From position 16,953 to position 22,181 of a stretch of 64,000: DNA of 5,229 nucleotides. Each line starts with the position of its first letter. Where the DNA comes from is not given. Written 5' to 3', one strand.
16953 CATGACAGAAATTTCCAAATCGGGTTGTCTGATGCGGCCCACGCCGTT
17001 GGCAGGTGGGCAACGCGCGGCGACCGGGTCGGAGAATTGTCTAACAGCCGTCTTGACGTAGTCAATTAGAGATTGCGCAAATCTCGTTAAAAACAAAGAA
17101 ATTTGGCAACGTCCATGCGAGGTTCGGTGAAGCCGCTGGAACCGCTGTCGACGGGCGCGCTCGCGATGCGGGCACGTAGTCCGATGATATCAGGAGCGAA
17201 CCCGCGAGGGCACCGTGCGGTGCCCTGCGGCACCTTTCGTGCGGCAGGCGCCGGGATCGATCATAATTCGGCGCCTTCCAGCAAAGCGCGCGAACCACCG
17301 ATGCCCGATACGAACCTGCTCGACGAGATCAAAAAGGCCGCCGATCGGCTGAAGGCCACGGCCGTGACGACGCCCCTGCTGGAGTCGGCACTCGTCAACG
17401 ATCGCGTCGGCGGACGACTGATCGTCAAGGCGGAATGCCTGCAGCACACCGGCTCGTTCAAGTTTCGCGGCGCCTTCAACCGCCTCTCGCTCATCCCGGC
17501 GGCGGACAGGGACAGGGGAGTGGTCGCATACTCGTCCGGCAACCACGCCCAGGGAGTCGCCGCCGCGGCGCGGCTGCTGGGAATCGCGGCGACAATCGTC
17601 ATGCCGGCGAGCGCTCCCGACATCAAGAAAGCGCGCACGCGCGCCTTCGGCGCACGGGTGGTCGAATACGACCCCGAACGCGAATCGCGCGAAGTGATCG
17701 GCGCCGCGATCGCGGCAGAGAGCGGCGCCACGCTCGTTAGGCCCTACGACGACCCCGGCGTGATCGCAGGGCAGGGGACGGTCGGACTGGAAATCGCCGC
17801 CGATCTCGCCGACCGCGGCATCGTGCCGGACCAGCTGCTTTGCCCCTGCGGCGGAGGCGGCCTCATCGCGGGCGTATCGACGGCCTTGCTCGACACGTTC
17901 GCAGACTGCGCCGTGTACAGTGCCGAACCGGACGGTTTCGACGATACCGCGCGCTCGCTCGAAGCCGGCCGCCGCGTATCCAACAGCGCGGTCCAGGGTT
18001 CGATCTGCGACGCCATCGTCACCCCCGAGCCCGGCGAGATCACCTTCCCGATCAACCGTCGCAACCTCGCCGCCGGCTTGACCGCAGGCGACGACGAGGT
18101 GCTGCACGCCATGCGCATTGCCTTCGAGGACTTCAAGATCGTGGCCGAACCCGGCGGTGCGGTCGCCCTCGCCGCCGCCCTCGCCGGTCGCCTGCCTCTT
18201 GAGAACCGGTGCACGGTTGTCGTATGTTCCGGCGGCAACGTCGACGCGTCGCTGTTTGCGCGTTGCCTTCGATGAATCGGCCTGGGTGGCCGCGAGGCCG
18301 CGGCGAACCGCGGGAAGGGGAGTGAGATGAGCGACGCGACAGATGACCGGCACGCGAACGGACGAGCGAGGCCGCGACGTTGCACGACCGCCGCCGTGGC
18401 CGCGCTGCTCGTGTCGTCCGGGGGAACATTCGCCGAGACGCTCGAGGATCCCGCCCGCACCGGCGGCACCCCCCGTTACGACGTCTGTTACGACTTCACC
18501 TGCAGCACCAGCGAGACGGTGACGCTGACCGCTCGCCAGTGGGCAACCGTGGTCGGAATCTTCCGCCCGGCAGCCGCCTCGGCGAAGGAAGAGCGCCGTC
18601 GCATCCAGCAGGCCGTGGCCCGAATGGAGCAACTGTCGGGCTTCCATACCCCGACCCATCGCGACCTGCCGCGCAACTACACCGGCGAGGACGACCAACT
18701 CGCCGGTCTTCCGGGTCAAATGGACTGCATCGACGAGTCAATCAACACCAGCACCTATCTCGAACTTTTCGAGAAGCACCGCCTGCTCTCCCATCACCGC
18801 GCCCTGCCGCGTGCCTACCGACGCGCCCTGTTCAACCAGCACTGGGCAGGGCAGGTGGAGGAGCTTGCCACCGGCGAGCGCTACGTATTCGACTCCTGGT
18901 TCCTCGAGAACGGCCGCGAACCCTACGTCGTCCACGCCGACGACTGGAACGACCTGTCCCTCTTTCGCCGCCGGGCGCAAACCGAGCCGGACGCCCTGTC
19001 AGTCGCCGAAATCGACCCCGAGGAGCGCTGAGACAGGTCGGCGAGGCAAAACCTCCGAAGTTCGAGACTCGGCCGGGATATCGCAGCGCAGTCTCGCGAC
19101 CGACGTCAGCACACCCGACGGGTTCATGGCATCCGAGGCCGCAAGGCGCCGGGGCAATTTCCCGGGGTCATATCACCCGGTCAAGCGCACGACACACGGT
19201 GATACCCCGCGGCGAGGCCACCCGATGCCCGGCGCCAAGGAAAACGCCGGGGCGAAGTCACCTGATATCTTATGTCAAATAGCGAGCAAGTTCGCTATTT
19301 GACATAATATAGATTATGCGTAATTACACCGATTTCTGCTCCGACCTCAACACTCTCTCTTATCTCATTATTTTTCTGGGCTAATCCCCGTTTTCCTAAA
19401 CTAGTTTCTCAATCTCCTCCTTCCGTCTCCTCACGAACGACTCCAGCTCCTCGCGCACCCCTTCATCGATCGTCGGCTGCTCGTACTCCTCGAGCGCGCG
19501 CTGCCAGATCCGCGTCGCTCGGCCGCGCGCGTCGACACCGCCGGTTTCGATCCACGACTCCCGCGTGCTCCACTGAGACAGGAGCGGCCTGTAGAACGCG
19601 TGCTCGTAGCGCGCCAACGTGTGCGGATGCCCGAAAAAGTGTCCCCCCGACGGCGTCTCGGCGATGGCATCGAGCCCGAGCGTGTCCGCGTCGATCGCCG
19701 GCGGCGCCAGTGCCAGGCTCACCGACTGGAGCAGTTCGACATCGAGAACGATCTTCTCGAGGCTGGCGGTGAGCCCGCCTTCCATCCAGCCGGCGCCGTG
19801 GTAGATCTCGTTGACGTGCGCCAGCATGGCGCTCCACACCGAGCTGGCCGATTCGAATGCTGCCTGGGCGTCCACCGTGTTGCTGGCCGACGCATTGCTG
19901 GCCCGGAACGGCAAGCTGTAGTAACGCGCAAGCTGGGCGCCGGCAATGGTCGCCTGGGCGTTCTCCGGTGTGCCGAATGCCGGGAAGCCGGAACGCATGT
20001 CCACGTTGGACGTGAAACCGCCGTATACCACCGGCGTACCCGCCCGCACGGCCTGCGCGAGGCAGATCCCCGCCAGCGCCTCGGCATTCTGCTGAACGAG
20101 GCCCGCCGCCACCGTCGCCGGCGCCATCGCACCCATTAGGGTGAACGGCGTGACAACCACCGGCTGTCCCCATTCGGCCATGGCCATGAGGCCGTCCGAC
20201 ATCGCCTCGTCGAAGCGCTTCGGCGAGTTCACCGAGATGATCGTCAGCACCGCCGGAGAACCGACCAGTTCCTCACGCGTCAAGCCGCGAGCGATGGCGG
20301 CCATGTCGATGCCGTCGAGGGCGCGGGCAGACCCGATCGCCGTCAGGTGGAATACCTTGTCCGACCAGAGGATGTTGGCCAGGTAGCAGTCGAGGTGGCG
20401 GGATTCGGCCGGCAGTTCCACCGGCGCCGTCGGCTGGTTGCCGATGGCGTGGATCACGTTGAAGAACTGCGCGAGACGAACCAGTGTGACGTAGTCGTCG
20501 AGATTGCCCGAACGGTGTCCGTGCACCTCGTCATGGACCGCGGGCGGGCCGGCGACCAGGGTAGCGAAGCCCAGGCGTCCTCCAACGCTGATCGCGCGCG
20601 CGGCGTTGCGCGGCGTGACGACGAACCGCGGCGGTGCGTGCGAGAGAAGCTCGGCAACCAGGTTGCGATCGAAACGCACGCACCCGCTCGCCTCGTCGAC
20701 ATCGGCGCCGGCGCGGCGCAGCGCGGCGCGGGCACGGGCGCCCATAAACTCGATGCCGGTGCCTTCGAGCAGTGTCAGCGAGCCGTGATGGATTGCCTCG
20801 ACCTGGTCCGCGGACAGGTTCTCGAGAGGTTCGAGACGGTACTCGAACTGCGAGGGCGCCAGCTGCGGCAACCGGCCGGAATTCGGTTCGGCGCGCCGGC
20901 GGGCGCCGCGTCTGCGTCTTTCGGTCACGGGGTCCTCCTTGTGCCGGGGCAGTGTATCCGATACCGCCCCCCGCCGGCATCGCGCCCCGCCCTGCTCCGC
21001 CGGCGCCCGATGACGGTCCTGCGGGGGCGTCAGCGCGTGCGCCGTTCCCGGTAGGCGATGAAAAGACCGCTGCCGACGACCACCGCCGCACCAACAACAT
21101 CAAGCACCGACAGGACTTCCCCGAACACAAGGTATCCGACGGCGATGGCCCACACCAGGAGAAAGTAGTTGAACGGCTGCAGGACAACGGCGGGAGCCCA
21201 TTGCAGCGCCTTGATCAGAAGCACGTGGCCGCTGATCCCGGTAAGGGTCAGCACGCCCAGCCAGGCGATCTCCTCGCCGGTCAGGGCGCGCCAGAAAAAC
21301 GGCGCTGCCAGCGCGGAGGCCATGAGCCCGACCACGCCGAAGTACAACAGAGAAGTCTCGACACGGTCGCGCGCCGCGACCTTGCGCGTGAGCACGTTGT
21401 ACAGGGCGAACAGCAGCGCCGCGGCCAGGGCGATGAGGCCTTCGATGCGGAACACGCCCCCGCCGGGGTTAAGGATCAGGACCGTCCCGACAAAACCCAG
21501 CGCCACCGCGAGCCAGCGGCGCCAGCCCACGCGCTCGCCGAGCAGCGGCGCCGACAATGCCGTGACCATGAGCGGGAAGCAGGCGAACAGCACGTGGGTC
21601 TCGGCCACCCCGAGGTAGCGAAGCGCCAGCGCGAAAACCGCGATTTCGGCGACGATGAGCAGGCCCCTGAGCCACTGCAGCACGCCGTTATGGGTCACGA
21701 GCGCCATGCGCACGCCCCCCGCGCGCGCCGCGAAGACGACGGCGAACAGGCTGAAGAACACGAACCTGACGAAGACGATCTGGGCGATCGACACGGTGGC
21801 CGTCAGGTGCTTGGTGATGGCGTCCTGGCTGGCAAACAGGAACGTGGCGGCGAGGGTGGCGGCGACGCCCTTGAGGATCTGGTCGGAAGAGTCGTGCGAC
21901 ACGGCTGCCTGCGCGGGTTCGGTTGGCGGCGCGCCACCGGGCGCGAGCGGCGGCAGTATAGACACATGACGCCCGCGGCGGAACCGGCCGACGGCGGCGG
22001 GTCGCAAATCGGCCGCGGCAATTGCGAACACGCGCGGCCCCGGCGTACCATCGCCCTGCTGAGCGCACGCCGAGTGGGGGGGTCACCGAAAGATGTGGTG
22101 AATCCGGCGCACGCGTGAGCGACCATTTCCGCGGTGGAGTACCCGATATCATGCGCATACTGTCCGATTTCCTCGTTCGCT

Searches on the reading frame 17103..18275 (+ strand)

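Call 25: search_protein_families(library=pfam, proteins=[window:17103-18275:+], max_evalue=0.0001)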
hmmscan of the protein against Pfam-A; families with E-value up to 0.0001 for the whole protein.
window:17103-18275:+ (390 aa): 1 family
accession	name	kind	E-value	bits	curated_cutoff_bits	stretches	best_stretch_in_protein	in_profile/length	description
PF00291.31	PALP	-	3.8e-70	237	35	1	89-375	7-294/295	Pyridoxal-phosphate dependent enzyme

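Call 27: search_protein_families(library=ncbifam, proteins=[window:17301-18275:+], max_evalue=1e-10)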
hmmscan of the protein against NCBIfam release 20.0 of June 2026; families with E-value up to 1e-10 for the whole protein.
window:17301-18275:+ (324 aa): 25 families
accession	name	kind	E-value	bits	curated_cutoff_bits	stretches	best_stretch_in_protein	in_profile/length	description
NF005454.0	PRK07048.1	equivalog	1.2e-93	313.9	452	1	7-323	9-320/324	threo-3-hydroxy-L-aspartate ammonia-lyase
TIGR01127.1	ilvA_1Cterm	equivalog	1.4e-76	257.9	378.75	1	24-321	1-293/380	threonine ammonia-lyase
NF045641.2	BHydaspDhtseBhcB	equivalog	8.1e-73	245.3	550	1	8-316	5-307/312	beta-hydroxyaspartate dehydratase BhcB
NF006389.0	PRK08638.1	equivalog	2e-72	244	453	1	7-317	11-318/333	bifunctional threonine ammonia-lyase/L-serine ammonia-lyase TdcB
NF005600.0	PRK07334.1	equivalog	6.4e-71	239.1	496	1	7-323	12-321/408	threonine ammonia-lyase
NF005292.0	PRK06815.1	equivalog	3e-66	223.6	371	1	5-317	3-311/320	threonine/serine dehydratase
NF006094.0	PRK08246.1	subfamily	9.9e-65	219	331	1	8-318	8-308/310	serine/threonine dehydratase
NF006390.0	PRK08639.1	equivalog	3.8e-61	207.3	421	1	7-317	9-318/418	threonine ammonia-lyase IlvA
TIGR01124.1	ilvA_2Cterm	equivalog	8.1e-61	206.1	411.3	1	16-315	10-307/499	threonine ammonia-lyase, biosynthetic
NF006674.0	PRK09224.1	subfamily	2.9e-60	204.4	577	1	17-315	19-315/508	threonine ammonia-lyase IlvA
NF009130.0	PRK12483.1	subfamily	1.3e-57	195.6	801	1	15-315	29-327/521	threonine ammonia-lyase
TIGR02079.1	THD1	equivalog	6.2e-56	189.9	440.55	1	9-317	2-310/410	threonine ammonia-lyase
NF005680.0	PRK07476.1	equivalog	6.9e-56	189.6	413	1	7-322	7-319/326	hydroxyectoine utilization dehydratase EutB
NF005147.0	PRK06608.1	equivalog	1.4e-54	185.1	380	1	7-321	8-318/339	serine/threonine dehydratase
TIGR02991.1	ectoine_eutB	equivalog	2e-49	168.3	413.35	1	7-322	3-314/317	hydroxyectoine utilization dehydratase EutB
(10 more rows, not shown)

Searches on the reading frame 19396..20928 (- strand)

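Call 25: search_protein_families(library=pfam, proteins=[window:19396-20928:-], max_evalue=0.0001)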
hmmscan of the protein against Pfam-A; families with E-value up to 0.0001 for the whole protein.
window:19396-20928:- (510 aa): 1 family
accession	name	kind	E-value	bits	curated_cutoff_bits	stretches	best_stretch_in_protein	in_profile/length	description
PF06253.16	MTTB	-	6.5e-173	575.7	25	1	5-506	2-499/500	Trimethylamine methyltransferase (MTTB)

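Call 27: search_protein_families(library=ncbifam, proteins=[window:19396-20928:-], max_evalue=1e-10)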
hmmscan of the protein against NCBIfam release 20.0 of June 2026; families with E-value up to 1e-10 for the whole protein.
window:19396-20928:- (510 aa): 1 family
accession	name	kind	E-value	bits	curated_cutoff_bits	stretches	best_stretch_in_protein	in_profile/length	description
TIGR02369.2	trimeth_pyl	equivalog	1.4e-83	281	525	1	35-501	3-467/469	[trimethylamine--corrinoid protein] Co-methyltransferase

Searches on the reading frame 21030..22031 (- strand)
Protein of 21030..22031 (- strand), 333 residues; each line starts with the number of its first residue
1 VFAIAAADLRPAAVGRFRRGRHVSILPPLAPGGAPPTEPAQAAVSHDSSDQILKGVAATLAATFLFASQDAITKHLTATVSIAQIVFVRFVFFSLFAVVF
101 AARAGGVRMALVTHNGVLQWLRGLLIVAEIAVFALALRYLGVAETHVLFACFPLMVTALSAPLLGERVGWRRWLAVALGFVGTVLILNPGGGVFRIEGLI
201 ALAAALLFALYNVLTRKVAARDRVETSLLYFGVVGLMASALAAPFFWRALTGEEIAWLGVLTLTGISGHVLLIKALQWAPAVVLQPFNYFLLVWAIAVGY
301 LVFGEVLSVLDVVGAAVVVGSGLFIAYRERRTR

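Call 25: search_protein_families(library=pfam, proteins=[window:21030-22031:-], max_evalue=0.0001)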
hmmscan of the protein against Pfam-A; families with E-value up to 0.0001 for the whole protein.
window:21030-22031:- (333 aa): 2 families
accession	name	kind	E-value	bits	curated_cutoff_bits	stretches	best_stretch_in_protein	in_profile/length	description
PF00892.27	EamA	-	2e-20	73.9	28.2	2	54-187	2-134/135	EamA-like transporter family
PF03151.22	TPT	-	6.8e-05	22.8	30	1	129-245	78-195/291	Triose-phosphate Transporter family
